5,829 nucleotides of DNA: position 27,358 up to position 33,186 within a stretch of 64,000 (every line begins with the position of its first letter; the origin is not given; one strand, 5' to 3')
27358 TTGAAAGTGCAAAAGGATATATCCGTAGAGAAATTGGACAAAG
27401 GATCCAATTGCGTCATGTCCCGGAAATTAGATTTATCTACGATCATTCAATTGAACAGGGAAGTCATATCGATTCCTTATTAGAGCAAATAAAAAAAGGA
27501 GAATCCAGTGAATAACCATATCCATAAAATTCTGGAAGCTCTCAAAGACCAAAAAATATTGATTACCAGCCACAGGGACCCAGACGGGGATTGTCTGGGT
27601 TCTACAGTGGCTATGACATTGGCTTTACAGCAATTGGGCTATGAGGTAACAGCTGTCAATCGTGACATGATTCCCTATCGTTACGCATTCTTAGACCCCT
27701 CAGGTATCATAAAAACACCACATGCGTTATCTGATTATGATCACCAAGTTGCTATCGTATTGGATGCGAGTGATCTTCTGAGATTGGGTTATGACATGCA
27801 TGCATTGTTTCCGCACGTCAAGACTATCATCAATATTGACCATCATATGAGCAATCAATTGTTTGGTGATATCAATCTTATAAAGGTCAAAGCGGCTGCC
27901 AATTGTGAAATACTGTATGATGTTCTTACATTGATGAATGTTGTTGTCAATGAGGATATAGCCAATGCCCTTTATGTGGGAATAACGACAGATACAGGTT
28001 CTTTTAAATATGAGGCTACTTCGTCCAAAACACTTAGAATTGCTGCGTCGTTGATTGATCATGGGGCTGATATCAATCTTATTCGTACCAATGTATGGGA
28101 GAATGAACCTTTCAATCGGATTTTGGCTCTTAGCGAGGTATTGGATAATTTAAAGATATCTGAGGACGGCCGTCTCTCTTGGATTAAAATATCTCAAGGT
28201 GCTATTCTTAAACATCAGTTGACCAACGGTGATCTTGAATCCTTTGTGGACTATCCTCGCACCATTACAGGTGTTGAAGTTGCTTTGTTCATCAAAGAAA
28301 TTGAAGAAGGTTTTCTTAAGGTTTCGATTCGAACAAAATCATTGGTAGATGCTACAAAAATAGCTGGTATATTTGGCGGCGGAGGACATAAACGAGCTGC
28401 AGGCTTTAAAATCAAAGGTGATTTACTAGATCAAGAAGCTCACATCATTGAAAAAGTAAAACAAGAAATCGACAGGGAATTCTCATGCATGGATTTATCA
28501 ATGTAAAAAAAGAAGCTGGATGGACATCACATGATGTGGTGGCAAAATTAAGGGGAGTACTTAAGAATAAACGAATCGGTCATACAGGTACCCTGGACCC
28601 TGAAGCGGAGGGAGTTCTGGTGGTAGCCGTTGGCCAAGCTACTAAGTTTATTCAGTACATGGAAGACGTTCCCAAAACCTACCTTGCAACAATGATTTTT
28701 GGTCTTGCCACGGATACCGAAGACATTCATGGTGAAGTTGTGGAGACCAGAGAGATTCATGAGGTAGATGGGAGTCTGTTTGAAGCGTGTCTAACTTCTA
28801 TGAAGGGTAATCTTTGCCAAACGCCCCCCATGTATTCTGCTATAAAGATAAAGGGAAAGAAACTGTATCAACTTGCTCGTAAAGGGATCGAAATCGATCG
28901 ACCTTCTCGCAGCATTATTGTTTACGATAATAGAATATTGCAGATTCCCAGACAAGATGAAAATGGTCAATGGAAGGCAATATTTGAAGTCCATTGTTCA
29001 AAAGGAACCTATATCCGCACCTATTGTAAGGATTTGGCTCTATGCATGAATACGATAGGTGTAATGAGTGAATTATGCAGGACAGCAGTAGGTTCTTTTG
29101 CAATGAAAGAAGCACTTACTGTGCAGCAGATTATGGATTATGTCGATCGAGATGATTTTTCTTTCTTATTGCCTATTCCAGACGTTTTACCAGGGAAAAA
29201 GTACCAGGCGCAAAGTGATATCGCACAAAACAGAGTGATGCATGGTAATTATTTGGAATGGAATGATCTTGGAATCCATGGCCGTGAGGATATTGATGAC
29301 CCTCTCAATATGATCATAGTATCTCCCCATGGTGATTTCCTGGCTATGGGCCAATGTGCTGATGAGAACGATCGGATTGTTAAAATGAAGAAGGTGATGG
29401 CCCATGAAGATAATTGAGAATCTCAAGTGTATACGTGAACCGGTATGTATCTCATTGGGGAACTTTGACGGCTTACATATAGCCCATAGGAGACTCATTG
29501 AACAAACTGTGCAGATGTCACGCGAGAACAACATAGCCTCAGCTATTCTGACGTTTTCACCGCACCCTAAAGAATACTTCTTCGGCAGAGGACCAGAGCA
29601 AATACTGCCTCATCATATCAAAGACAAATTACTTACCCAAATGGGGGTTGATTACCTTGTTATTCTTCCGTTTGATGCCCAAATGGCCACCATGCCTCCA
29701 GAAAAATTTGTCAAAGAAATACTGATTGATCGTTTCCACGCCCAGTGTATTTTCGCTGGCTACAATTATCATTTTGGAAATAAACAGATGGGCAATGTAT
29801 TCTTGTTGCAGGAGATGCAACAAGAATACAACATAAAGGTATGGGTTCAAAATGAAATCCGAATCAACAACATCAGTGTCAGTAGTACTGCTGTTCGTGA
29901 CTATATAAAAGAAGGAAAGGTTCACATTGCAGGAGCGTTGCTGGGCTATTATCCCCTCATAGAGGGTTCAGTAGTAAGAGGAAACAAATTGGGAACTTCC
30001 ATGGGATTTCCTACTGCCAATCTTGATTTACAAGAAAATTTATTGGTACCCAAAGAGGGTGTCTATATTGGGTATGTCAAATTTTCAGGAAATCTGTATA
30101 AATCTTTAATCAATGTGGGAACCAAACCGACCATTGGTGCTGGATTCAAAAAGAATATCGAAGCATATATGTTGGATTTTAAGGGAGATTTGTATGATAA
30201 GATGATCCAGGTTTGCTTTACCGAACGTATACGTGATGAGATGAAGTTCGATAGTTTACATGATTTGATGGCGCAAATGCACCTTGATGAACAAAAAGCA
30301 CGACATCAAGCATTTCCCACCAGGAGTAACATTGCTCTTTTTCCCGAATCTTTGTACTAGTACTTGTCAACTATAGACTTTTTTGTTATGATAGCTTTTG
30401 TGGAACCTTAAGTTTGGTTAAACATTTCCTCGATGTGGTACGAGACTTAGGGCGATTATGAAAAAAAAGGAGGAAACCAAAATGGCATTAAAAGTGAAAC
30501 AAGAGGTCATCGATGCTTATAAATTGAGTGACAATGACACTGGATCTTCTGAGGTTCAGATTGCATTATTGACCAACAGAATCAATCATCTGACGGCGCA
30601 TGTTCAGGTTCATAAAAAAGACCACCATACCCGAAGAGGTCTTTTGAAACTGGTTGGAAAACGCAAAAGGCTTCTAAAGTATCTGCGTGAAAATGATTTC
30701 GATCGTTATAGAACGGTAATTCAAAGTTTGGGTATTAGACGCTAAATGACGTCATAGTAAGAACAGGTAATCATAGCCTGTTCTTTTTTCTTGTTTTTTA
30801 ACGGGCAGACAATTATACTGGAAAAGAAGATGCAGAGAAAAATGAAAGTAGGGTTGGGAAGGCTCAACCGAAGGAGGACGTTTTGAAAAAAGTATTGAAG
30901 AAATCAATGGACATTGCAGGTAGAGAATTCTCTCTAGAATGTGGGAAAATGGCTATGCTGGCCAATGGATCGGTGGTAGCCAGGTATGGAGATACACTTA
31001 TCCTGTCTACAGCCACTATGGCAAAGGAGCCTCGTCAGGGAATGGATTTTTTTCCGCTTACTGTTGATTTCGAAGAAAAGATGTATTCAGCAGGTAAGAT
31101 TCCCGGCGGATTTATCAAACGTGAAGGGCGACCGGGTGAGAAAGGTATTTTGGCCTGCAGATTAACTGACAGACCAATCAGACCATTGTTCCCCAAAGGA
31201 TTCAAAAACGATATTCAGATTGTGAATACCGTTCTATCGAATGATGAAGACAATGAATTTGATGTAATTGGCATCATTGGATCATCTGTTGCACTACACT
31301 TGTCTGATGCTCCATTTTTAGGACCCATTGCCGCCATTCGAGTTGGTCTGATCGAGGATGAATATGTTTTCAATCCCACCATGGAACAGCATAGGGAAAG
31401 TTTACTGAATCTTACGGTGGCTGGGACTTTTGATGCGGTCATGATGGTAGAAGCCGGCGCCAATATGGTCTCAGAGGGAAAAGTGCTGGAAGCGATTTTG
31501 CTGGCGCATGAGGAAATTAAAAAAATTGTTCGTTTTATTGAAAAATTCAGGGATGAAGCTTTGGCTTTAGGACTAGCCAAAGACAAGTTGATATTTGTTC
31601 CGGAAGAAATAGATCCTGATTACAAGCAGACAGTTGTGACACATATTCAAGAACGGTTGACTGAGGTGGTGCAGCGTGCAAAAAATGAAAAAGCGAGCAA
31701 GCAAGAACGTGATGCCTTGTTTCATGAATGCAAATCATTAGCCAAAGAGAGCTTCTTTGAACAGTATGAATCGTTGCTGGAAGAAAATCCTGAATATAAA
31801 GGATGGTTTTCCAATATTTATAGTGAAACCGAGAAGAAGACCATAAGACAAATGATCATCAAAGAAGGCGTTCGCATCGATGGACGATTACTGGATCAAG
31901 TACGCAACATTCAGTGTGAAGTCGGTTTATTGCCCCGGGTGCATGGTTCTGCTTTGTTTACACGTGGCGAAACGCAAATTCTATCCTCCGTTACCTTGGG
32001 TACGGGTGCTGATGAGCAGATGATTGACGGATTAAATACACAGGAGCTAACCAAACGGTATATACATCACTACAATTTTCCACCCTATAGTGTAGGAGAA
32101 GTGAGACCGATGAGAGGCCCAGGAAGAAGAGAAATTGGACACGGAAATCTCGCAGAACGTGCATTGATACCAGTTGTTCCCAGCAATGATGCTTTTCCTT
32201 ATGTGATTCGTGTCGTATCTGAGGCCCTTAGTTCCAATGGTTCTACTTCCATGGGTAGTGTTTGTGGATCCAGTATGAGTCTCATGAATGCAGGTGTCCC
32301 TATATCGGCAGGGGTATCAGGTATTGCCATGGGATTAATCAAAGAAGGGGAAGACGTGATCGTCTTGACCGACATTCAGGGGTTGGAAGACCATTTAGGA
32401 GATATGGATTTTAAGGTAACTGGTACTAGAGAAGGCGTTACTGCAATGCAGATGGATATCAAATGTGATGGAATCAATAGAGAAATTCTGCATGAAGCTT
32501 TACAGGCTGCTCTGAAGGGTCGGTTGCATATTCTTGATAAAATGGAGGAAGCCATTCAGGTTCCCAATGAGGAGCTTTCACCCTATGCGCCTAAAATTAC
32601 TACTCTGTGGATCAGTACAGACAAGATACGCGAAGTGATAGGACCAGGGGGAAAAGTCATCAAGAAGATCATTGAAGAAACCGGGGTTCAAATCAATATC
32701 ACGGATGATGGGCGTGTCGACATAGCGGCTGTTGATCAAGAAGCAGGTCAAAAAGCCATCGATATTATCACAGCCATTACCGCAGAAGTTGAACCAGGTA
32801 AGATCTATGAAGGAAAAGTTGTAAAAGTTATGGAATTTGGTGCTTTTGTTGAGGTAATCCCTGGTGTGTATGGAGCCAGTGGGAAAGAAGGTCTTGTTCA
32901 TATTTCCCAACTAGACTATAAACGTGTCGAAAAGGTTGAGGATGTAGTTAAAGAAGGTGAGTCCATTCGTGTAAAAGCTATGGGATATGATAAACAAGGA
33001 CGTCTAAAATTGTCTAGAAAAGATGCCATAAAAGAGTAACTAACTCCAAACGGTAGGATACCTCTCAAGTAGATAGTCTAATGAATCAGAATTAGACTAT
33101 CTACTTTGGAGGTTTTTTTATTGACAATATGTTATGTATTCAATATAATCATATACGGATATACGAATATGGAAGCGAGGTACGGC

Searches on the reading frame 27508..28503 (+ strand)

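Call 30: search_protein_families(library=pfam, proteins=[window:27508-28503:+], max_evalue=0.0001)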
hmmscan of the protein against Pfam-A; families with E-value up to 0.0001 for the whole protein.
window:27508-28503:+ (332 aa): 2 families
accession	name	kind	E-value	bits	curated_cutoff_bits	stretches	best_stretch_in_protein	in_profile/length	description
PF01368.27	DHH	-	2e-15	57.6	28.1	1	16-159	1-125/125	DHH family, N-terminal domain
PF02272.25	DHHA1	-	1e-13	52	25.9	1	235-321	10-100/102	DHHA1 domain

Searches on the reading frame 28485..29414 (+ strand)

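Call 30: search_protein_families(library=pfam, proteins=[window:28485-29414:+], max_evalue=0.0001)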
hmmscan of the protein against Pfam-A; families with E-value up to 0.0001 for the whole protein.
window:28485-29414:+ (310 aa): 2 families
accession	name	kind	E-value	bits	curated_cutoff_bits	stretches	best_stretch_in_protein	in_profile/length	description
PF01509.24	TruB_N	-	1.5e-52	178.4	27.3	1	23-177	1-149/149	TruB family pseudouridylate synthase (N terminal domain)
PF16198.10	TruB_C_2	-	7.4e-08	32.9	29.3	1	178-220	1-43/66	tRNA pseudouridylate synthase B C-terminal domain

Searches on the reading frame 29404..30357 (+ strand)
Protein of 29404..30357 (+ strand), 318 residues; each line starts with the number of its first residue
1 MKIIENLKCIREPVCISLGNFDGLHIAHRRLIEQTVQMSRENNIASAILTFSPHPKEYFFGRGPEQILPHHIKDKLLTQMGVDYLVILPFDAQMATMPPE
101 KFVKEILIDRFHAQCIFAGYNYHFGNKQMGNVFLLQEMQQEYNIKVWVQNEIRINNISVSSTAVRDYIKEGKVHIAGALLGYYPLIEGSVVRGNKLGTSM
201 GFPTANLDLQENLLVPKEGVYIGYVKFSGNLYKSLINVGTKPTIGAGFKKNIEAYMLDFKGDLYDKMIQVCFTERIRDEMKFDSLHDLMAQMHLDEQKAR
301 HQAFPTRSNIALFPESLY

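Call 30: search_protein_families(library=pfam, proteins=[window:29404-30357:+], max_evalue=0.0001)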
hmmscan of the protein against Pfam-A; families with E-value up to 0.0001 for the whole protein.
window:29404-30357:+ (318 aa): 2 families
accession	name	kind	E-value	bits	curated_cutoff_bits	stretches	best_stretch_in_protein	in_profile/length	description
PF06574.18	FAD_syn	-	2.9e-42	144.6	27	1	12-163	6-158/158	FAD synthetase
PF01687.23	Flavokinase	-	6.9e-40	136.6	19.6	1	180-301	1-122/124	Riboflavin kinase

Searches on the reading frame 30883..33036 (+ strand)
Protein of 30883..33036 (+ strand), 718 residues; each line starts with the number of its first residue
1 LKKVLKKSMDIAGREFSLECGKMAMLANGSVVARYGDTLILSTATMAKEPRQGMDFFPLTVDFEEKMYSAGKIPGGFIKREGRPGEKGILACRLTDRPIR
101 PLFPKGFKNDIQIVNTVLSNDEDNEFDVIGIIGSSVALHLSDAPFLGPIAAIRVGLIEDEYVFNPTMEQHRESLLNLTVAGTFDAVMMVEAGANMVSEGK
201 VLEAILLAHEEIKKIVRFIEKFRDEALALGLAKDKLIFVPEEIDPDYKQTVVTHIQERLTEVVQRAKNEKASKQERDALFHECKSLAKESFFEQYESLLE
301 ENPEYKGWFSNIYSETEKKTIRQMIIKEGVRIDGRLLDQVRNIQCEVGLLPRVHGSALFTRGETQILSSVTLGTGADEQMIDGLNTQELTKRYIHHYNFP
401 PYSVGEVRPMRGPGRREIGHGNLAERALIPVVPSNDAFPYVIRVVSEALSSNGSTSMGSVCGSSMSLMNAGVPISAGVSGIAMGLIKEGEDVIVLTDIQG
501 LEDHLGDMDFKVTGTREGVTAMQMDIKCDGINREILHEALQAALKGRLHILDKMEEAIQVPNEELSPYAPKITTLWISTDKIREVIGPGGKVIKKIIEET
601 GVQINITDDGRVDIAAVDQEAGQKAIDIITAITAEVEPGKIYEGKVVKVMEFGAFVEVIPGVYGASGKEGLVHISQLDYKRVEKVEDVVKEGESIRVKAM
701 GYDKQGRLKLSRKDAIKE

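Call 30: search_protein_families(library=pfam, proteins=[window:30883-33036:+], max_evalue=0.0001)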
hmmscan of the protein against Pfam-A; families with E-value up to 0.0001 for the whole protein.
window:30883-33036:+ (718 aa): 5 families
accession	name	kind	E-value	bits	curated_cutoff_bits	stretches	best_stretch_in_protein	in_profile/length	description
PF01138.27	RNase_PH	-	7e-55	185.4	25.5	2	339-473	1-130/130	3' exoribonuclease family, domain 1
PF03725.20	RNase_PH_C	-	2.1e-22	79.3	20.8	2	147-210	1-66/67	3' exoribonuclease family, domain 2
PF00575.29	S1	-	6e-13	49.4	22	1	636-713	2-74/74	S1 RNA binding domain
PF03726.19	PNPase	-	2.2e-09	38.1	24.6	1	252-335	3-80/81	Polyribonucleotide nucleotidyltransferase, RNA binding domain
PF00013.35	KH_1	-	7e-09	35.8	21.5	1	573-630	2-65/66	KH domain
